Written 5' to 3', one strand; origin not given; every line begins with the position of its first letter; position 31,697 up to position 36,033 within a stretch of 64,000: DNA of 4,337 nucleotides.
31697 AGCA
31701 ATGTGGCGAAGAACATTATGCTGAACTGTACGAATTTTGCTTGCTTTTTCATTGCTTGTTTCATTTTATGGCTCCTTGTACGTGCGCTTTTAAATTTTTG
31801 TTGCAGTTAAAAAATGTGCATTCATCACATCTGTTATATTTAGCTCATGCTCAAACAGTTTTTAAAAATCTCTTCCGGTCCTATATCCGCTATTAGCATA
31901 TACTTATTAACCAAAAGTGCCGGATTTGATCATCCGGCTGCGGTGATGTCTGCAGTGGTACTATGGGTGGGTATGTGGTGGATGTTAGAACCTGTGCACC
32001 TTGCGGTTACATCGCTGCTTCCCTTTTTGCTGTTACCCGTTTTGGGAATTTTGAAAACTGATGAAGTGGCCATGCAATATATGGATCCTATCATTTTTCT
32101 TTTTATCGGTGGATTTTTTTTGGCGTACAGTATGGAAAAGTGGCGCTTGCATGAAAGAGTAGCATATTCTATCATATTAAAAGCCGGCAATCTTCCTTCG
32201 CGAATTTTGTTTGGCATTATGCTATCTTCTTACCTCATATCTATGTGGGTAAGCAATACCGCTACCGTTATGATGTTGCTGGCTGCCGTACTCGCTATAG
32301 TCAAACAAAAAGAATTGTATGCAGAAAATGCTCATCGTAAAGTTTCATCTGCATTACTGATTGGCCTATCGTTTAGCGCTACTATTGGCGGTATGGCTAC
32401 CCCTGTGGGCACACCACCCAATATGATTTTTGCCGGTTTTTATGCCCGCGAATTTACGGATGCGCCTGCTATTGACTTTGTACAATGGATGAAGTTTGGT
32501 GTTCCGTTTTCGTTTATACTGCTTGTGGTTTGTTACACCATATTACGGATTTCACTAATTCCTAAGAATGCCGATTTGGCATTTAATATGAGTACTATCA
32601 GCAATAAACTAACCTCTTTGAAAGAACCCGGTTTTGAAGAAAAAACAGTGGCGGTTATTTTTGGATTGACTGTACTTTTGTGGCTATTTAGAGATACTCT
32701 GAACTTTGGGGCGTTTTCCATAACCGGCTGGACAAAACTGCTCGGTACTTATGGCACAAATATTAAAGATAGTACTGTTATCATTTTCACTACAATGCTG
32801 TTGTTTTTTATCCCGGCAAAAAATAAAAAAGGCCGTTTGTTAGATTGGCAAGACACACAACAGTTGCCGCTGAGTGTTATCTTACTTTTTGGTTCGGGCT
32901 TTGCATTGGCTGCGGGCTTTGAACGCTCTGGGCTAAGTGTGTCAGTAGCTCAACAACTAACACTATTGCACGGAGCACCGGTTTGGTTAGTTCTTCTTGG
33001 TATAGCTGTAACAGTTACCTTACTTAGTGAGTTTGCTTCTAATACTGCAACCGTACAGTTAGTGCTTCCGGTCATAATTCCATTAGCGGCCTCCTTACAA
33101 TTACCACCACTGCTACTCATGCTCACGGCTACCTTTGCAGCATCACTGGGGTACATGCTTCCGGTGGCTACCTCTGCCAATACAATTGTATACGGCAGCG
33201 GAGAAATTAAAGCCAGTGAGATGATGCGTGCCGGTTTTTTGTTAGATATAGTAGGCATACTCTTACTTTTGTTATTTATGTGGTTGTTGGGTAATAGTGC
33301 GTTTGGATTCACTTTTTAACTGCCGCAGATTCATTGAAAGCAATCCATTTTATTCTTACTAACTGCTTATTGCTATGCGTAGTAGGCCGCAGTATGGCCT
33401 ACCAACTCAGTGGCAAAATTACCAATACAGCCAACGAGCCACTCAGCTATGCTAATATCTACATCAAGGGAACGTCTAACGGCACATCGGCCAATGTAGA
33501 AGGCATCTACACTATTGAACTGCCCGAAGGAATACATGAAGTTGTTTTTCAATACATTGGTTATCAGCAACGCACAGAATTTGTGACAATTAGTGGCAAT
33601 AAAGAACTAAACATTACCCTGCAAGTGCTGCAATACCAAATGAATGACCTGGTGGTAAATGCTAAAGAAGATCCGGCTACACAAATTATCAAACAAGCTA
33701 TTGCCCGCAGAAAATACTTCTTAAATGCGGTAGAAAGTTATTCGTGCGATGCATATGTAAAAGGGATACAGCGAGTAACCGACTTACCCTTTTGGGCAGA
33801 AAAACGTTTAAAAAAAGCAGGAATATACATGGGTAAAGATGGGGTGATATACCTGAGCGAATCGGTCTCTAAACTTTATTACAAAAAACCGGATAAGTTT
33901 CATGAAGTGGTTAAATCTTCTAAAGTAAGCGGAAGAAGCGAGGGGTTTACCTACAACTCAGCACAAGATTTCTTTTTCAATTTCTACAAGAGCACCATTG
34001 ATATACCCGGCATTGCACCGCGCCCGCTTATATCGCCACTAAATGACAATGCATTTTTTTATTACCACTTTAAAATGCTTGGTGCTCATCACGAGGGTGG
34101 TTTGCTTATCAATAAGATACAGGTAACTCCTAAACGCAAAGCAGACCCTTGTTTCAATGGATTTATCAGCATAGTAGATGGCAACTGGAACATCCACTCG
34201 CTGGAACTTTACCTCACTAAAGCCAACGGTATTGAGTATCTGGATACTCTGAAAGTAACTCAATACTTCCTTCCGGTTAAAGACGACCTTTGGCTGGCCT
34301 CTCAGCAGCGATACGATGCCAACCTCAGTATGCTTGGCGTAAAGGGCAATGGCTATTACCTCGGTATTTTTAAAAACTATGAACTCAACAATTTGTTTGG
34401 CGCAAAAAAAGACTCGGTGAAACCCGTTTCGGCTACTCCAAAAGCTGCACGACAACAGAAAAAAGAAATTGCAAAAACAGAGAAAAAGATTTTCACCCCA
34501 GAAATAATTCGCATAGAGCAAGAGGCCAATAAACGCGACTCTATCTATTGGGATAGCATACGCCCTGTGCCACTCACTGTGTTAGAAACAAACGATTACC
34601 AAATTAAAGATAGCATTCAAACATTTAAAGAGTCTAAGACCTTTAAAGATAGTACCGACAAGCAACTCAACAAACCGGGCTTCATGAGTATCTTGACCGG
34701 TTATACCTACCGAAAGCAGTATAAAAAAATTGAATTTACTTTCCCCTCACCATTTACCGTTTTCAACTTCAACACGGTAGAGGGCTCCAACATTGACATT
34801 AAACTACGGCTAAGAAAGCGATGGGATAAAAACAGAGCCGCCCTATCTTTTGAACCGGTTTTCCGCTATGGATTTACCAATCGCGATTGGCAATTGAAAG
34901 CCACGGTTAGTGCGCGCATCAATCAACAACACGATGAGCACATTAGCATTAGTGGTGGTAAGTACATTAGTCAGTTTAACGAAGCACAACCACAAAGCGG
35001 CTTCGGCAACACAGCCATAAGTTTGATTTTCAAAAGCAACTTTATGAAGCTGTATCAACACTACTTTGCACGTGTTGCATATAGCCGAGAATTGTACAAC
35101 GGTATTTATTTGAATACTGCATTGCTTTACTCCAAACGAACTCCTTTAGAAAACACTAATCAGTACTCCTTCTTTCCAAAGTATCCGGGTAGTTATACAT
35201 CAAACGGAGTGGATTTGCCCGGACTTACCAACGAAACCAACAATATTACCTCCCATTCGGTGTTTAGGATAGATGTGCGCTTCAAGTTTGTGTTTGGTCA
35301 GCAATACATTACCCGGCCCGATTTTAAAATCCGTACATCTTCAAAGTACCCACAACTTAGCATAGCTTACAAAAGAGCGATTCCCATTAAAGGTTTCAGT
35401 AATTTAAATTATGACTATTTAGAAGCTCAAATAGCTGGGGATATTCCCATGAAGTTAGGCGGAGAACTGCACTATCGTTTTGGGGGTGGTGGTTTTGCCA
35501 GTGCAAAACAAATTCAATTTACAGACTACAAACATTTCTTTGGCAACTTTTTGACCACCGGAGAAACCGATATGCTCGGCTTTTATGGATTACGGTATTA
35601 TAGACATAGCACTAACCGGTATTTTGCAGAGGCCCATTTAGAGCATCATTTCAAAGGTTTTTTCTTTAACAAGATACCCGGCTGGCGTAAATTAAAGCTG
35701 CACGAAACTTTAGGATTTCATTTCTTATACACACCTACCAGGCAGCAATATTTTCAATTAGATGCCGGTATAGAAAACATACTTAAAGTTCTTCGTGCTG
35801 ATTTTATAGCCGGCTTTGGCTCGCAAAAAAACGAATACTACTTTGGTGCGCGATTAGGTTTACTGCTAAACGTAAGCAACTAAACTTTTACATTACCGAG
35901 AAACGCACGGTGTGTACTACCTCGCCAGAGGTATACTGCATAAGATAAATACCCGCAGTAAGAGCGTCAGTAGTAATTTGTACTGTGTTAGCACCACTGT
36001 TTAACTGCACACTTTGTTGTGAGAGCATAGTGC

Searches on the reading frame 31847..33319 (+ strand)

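Call 18: search_protein_families(library=pfam, max_evalue=0.000001, proteins=[window:31847-33319:+])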
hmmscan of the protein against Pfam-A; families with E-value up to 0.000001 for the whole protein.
window:31847-33319:+ (490 aa): 2 families
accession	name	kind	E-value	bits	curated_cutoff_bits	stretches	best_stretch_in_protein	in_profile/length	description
PF03600.22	CitMHS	-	4.8e-63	213.7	31.9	2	43-408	2-312/336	Citrate transporter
PF00939.25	Na_sulph_symp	-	6.3e-60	203.9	27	1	16-479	15-463/472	Sodium:sulfate symporter transmembrane region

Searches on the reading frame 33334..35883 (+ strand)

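Call 18: search_protein_families(library=pfam, max_evalue=0.000001, proteins=[window:33334-35883:+])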
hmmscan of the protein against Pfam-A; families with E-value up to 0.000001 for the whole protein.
window:33334-35883:+ (849 aa): 3 families
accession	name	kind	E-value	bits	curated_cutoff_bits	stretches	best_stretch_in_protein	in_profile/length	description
PF18939.6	DUF5686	-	2e-217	724.2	39.2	1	118-813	1-669/669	Family of unknown function (DUF5686)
PF13715.12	CarbopepD_reg_2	-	6.2e-18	65.1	32.2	1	25-108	1-88/88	CarboxypepD_reg-like domain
PF13620.12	CarboxypepD_reg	-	1.2e-11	45.3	32.3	1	24-97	1-82/82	Carboxypeptidase regulatory-like domain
